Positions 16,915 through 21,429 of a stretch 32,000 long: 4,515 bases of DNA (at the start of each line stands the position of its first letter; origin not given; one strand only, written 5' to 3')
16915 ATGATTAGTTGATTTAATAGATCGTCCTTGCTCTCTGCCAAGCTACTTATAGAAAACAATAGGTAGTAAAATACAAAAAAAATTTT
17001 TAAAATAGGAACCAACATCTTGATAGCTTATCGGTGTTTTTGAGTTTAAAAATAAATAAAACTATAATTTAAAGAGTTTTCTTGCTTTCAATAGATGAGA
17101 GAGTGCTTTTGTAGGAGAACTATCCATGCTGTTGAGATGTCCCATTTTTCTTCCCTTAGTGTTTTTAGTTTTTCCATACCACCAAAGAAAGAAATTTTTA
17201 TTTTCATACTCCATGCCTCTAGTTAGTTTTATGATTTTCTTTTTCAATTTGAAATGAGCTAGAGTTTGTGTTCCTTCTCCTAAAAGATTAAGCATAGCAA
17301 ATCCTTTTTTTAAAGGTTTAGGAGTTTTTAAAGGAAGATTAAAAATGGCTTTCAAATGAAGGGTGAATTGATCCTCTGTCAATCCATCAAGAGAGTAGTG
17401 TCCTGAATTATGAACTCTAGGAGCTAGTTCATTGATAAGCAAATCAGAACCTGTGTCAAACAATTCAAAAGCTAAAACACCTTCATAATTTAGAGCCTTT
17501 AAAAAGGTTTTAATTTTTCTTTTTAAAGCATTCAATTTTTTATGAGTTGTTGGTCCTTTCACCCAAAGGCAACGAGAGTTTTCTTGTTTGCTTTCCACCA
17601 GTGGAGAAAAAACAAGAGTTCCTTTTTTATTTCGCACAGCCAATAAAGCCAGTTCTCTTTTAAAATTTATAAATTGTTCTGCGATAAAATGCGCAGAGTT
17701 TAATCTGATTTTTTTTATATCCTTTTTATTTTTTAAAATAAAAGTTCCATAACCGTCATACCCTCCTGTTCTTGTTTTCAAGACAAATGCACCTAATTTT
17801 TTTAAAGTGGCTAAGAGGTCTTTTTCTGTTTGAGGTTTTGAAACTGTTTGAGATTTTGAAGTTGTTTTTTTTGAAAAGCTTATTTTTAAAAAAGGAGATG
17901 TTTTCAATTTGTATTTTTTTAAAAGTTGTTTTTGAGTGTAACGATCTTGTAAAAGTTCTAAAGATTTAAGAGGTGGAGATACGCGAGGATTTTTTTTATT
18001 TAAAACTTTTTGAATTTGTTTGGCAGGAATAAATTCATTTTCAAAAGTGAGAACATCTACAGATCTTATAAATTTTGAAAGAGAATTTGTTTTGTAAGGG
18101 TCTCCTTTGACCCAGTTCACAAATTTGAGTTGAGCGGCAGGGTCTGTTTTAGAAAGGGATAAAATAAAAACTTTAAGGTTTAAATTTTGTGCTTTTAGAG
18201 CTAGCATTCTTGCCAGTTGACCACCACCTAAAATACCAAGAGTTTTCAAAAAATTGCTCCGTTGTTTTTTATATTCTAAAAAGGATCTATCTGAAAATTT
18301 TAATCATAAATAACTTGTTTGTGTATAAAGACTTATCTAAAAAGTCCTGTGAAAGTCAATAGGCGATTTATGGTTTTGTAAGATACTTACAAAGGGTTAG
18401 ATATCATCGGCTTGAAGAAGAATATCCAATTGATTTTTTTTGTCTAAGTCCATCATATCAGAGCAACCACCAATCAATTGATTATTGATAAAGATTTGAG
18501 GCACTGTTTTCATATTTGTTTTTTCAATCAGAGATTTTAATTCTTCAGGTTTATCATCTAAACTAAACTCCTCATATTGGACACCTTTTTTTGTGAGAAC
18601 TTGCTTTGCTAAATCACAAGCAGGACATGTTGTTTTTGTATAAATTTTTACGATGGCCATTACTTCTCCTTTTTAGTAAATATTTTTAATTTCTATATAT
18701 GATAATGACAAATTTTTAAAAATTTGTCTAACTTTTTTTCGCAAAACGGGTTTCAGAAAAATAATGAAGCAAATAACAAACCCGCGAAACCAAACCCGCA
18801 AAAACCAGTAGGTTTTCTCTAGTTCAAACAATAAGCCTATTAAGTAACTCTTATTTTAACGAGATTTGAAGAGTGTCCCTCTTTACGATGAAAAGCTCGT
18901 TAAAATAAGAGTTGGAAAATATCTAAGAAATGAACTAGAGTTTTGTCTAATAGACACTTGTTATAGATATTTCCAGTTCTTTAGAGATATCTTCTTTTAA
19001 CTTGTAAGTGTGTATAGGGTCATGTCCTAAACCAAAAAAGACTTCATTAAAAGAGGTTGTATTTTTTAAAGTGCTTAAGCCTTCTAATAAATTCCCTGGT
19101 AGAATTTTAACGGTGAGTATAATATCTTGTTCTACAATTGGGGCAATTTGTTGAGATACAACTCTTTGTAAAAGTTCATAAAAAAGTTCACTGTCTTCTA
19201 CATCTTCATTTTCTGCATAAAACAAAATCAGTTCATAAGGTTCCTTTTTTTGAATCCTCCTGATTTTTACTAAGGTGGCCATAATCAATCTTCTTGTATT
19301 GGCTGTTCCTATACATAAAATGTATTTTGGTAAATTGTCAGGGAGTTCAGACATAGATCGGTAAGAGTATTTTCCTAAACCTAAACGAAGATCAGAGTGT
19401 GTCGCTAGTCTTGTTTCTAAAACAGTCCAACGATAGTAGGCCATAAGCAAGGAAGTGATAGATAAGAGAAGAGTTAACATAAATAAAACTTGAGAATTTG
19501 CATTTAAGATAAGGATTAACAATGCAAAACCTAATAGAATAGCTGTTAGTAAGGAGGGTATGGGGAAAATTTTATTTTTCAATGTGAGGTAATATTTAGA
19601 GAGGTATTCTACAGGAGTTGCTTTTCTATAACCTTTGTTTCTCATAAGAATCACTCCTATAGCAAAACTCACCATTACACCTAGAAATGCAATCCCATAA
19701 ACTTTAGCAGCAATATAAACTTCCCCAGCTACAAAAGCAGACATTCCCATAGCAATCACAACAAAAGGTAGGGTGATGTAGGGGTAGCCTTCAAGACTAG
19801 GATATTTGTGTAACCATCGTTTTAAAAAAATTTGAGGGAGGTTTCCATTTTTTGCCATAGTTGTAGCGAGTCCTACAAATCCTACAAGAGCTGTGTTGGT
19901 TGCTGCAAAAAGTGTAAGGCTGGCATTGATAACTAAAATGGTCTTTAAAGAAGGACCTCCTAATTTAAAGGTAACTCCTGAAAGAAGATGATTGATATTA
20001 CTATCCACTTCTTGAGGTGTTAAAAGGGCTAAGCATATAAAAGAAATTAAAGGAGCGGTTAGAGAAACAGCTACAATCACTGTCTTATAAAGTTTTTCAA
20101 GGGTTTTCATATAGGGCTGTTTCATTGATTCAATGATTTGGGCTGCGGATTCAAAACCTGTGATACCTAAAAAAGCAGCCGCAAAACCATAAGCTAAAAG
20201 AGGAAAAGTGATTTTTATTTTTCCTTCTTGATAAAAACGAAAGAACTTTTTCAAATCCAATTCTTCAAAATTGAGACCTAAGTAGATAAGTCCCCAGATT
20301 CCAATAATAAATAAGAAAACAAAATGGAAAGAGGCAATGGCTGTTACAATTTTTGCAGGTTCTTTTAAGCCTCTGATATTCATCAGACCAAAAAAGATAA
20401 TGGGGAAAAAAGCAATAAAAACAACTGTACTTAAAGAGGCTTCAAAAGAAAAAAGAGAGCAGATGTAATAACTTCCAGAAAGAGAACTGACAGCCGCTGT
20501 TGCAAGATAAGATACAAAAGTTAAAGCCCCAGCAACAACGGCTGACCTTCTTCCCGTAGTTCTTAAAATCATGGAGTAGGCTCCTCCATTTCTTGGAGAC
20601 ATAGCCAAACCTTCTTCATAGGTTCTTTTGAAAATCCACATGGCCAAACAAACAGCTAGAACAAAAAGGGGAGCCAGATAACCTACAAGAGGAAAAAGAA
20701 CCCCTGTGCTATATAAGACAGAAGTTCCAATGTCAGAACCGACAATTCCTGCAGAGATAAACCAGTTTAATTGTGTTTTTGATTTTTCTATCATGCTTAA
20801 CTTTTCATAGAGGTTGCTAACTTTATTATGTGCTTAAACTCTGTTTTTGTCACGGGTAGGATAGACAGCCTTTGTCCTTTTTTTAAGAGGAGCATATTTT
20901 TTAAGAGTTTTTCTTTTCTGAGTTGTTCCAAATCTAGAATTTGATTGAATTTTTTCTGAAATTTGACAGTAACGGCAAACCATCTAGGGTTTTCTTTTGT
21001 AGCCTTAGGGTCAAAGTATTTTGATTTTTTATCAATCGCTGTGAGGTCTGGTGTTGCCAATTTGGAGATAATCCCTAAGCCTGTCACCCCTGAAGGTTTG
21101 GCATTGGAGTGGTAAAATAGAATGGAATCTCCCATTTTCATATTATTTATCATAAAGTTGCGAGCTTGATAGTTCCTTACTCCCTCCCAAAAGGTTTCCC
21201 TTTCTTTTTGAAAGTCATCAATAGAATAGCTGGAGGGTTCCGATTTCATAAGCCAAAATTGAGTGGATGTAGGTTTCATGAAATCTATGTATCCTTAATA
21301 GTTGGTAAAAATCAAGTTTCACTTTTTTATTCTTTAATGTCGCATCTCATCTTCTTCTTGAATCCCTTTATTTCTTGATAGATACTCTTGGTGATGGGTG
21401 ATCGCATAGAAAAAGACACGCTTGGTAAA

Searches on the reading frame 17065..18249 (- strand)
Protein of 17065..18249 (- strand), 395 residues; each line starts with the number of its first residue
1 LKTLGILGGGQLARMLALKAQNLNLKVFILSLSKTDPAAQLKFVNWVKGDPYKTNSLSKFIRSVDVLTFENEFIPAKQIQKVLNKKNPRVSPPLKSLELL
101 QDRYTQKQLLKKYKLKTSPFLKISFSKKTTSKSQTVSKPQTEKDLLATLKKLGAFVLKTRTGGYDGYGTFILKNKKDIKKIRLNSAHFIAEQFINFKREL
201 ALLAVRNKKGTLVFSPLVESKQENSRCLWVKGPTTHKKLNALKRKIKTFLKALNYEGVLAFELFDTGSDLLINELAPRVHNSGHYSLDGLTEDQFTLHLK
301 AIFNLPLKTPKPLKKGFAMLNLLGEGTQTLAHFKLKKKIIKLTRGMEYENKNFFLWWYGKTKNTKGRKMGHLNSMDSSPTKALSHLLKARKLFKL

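Call 36: search_protein_families(library=pfam, proteins=[window:17065-18249:-])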
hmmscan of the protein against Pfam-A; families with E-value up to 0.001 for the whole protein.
window:17065-18249:- (395 aa): 3 families
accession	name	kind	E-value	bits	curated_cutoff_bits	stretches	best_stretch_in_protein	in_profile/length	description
PF02222.28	ATP-grasp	-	3.3e-39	134.8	27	1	131-295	11-179/179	ATP-grasp domain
PF22660.2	RS_preATP-grasp-like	-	1.1e-20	74.2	27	1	1-101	1-98/98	Ribonucleotide synthetase preATP-grasp domain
PF17769.7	PurK_C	-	9.4e-10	38.5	22.6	1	318-382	2-53/56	Phosphoribosylaminoimidazole carboxylase C-terminal domain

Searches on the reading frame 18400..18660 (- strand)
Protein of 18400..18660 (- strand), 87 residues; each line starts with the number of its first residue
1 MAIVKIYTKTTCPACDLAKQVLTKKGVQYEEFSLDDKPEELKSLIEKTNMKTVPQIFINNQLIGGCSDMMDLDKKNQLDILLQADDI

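Call 36: search_protein_families(library=pfam, proteins=[window:18400-18660:-])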
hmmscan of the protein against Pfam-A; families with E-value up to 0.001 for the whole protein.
window:18400-18660:- (87 aa): 2 families
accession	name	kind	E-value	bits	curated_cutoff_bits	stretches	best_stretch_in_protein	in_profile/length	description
PF00462.30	Glutaredoxin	-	1.7e-19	70.2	22.9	1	4-63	1-60/60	Glutaredoxin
PF05768.20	Glrx-like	-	0.00059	20.6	26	1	4-61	2-58/77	Glutaredoxin-like domain (DUF836)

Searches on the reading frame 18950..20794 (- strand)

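Call 36: search_protein_families(library=pfam, proteins=[window:18950-20794:-])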
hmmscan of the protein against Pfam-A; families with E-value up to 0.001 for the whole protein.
window:18950-20794:- (615 aa): 2 families
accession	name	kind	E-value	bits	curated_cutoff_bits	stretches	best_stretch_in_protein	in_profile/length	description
PF13520.12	AA_permease_2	-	4.7e-30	105.3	27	1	9-435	1-411/427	Amino acid permease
PF00324.27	AA_permease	-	1.2e-07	31.3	24.6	1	18-435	7-427/470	Amino acid permease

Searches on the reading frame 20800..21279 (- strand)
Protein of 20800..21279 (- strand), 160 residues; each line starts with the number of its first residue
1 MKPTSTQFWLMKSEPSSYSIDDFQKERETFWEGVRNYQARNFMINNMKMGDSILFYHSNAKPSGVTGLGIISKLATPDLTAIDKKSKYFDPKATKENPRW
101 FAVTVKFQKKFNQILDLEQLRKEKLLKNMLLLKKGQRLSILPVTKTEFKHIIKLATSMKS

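Call 36: search_protein_families(library=pfam, proteins=[window:20800-21279:-])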
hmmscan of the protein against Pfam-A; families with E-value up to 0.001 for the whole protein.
window:20800-21279:- (160 aa): 1 family
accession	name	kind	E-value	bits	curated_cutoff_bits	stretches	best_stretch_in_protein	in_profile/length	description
PF01878.24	EVE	-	2.5e-51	173.9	23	1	7-154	1-145/145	EVE domain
